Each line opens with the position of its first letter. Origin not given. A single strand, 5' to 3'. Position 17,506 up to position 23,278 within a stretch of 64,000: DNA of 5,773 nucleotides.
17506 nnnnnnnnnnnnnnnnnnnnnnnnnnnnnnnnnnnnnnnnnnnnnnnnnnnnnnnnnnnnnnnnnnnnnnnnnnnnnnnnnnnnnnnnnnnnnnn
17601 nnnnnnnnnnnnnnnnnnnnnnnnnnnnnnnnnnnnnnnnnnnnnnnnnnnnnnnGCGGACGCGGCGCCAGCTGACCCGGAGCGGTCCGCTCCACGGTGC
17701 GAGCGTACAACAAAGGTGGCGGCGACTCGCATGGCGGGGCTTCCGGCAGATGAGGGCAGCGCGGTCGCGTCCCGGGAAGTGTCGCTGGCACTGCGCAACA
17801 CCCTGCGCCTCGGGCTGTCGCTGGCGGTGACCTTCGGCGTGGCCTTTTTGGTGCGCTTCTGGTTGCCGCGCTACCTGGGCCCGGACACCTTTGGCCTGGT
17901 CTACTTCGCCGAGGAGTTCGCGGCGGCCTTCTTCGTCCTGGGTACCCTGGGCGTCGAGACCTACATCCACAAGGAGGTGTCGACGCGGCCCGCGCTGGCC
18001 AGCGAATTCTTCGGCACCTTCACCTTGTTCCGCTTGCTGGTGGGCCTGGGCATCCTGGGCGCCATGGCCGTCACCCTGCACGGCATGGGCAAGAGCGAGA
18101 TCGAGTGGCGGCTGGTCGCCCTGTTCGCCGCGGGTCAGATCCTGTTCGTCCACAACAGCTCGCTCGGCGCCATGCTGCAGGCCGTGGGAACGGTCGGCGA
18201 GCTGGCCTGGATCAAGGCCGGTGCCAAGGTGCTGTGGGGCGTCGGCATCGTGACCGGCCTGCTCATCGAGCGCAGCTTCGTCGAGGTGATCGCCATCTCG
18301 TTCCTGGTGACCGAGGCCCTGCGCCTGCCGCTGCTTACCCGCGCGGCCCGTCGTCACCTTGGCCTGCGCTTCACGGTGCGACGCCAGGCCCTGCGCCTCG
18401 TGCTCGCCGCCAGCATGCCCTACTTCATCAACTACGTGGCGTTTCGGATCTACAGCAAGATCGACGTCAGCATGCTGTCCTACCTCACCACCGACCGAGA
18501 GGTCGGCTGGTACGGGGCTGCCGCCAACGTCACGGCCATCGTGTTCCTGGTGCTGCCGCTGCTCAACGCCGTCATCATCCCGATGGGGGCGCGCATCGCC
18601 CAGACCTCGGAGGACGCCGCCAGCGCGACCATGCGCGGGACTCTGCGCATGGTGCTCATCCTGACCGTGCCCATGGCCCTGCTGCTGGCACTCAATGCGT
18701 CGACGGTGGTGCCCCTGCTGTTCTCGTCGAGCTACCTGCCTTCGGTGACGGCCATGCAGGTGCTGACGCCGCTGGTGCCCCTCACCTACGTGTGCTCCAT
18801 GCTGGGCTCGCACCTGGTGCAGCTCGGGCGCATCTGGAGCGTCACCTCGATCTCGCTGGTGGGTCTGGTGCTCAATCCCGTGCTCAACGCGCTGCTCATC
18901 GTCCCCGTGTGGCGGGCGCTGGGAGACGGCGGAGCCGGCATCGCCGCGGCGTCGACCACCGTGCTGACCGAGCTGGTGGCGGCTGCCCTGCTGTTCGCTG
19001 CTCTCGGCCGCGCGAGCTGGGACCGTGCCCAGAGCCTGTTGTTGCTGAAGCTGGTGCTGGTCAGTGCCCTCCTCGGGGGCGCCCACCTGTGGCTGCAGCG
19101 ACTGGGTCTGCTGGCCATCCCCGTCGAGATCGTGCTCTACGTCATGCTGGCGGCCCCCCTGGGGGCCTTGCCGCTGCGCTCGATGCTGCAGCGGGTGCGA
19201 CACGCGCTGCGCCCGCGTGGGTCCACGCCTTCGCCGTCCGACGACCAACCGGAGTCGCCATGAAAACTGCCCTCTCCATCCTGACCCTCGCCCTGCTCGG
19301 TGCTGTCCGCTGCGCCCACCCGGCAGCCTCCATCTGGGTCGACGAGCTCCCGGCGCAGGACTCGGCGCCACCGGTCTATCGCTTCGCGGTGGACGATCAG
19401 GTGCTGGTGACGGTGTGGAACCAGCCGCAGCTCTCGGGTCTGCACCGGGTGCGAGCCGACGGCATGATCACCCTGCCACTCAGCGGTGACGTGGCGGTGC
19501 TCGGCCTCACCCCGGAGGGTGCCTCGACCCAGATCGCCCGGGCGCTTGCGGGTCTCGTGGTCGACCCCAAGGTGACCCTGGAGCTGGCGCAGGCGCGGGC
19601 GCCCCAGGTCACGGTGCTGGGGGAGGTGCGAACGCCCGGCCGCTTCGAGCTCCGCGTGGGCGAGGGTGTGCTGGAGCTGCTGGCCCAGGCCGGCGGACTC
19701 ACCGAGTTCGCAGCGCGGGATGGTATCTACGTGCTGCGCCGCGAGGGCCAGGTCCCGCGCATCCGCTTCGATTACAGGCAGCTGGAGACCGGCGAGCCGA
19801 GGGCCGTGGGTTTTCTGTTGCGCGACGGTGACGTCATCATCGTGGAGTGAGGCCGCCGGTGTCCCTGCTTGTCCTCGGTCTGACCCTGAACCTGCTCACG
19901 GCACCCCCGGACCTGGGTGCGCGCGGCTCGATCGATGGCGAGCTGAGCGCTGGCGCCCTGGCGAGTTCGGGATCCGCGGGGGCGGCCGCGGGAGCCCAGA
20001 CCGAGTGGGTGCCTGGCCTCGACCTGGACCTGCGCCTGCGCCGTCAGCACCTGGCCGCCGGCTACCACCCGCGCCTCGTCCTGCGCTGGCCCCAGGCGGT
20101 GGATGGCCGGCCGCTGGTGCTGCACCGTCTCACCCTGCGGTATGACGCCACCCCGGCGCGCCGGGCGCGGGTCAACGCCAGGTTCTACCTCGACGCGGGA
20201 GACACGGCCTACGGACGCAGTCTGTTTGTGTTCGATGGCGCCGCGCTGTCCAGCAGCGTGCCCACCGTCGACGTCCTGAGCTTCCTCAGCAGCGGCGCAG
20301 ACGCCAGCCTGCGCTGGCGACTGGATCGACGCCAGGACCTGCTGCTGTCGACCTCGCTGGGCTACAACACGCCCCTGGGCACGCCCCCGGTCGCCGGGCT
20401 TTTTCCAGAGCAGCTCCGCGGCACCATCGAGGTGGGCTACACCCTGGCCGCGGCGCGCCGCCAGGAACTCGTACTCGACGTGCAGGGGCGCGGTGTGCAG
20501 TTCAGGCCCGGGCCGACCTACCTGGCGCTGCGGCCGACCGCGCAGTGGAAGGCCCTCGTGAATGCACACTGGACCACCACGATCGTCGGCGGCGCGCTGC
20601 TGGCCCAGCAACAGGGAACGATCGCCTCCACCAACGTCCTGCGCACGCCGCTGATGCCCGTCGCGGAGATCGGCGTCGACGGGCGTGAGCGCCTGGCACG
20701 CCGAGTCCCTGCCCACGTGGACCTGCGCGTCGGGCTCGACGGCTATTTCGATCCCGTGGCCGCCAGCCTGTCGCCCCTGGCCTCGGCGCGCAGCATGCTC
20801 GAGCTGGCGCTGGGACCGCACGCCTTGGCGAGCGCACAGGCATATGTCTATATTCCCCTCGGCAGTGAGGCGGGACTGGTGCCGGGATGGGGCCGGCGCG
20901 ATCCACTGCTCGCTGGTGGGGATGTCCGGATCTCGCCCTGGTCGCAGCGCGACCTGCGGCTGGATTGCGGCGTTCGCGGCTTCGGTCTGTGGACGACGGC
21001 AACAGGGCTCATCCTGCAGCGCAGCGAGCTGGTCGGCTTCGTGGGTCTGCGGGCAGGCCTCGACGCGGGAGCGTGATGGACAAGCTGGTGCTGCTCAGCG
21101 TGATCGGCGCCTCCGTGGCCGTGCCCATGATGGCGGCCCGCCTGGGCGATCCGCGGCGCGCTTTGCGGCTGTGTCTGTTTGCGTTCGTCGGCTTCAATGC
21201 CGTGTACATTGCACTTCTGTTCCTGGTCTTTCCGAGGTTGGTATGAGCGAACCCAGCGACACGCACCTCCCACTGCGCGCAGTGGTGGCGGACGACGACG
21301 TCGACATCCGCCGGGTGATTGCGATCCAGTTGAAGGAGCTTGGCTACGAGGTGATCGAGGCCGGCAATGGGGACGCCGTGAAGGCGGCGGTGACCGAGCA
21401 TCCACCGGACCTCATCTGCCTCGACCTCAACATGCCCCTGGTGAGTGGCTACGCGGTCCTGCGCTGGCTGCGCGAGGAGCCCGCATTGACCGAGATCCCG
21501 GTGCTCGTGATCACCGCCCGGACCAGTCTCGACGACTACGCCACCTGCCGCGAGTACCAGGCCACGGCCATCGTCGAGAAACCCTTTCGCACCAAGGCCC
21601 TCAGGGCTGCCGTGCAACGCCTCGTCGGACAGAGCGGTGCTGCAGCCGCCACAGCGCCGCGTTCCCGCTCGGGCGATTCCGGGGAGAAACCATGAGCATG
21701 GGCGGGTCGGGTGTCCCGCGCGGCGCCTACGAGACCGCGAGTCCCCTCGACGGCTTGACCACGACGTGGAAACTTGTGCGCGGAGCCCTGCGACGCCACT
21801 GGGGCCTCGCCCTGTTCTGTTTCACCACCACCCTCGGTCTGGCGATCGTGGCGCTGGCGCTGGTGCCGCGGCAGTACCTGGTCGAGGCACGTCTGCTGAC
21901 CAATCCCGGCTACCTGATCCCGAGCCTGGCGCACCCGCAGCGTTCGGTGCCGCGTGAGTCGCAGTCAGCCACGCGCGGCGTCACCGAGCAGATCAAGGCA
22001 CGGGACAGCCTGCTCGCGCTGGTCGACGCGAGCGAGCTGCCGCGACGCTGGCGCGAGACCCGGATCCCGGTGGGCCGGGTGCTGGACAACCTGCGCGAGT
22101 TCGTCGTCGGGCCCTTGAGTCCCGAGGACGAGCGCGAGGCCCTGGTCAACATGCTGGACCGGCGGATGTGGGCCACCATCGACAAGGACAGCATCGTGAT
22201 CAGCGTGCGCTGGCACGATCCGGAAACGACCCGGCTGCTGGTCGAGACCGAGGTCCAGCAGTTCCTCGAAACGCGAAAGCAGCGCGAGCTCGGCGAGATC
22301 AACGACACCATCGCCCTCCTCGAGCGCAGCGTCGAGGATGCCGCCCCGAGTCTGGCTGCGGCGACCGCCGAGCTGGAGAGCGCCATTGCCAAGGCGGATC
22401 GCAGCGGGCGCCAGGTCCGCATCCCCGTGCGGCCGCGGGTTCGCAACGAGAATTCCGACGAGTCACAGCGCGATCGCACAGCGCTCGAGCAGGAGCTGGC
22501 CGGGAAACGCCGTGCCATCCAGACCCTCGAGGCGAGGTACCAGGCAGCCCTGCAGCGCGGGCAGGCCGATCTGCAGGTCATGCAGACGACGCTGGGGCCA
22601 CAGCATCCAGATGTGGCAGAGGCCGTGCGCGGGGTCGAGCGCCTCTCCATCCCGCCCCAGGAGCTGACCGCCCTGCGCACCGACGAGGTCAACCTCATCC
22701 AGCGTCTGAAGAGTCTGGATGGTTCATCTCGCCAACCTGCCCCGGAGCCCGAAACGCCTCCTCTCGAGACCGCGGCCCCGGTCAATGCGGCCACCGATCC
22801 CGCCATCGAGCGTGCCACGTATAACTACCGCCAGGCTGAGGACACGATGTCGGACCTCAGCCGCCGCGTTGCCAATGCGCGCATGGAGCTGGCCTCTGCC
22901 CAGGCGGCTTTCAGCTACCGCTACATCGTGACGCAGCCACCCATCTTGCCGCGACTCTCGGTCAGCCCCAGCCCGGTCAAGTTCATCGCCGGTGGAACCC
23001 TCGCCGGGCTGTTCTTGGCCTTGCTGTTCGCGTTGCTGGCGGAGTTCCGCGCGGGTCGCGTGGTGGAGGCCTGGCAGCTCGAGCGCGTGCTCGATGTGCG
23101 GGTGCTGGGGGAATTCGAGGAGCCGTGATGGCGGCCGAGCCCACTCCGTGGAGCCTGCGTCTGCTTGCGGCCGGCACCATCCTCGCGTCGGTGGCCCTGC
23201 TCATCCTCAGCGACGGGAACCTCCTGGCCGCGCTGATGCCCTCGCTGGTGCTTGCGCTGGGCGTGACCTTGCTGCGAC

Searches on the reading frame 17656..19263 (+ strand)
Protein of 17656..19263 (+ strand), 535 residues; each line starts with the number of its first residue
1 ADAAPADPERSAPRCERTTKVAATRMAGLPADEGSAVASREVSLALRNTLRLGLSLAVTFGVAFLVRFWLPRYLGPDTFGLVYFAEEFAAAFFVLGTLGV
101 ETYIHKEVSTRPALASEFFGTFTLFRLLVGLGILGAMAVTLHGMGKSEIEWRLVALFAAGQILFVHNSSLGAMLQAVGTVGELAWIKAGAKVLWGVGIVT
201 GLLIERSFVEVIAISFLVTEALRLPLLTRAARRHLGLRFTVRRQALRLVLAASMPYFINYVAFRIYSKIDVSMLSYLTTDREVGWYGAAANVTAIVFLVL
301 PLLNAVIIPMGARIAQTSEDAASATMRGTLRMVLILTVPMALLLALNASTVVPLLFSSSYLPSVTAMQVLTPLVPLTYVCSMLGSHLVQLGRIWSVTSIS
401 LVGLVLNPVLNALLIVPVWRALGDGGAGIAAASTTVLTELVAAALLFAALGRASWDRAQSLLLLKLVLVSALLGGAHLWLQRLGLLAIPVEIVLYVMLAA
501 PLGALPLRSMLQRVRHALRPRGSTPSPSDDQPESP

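Call 6: search_protein_families(library=pfam, proteins=[window:17656-19263:+], max_evalue=0.01)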
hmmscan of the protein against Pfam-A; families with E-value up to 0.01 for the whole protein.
window:17656-19263:+ (535 aa): 2 families
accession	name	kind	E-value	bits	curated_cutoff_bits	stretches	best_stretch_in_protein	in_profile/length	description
PF01943.22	Polysacc_synt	-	1.8e-17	64.1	28.2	1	46-313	2-272/274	Polysaccharide biosynthesis protein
PF13440.11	Polysacc_synt_3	-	2e-12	47.4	23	1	70-364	2-292/293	Polysaccharide biosynthesis protein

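Call 41: search_protein_families(library=ncbifam, proteins=[window:17656-19263:+], max_evalue=0.00001)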
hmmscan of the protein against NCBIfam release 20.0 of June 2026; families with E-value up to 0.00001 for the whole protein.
window:17656-19263:+ (535 aa): 1 family
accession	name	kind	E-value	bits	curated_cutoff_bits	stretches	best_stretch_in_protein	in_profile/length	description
NF041871.1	Wzx_EPS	equivalog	1.3e-87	294.6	800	1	45-526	2-482/492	exopolysaccharide biosynthesis flippase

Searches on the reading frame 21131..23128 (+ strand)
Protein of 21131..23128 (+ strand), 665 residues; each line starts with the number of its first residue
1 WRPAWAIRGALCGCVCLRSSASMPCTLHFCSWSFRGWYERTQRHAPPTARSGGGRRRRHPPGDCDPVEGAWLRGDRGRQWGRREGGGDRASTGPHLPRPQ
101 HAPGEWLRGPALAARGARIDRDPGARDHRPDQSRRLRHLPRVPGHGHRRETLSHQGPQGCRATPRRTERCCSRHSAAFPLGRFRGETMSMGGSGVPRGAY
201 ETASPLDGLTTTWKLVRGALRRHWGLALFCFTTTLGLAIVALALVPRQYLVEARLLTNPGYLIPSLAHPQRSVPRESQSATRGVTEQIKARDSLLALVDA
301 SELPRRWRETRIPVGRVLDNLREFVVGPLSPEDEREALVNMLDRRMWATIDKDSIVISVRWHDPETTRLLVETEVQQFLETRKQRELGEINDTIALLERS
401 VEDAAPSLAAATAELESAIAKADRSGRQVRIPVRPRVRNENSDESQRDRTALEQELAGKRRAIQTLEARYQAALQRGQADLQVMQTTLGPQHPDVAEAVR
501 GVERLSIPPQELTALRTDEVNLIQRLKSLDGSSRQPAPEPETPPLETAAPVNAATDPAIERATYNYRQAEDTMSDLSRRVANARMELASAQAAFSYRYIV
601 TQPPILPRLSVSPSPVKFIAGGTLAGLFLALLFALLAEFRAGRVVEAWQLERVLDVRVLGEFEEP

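Call 6: search_protein_families(library=pfam, proteins=[window:21131-23128:+], max_evalue=0.01)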
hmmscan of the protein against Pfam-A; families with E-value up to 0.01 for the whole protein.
window:21131-23128:+ (665 aa): 0 families

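Call 41: search_protein_families(library=ncbifam, proteins=[window:21131-23128:+], max_evalue=0.00001)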
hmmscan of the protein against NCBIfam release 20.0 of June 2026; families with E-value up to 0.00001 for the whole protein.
window:21131-23128:+ (665 aa): 2 families
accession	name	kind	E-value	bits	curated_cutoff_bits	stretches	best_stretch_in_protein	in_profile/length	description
NF041864.1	EpsV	equivalog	5.6e-61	206.6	800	1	215-663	24-482/484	PCP family exopolysaccharide biosynthesis protein EpsV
TIGR03007.1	pepcterm_ChnLen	equivalog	2e-06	26.4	278.85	0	566-660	364-458/498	XrtA system polysaccharide chain length determinant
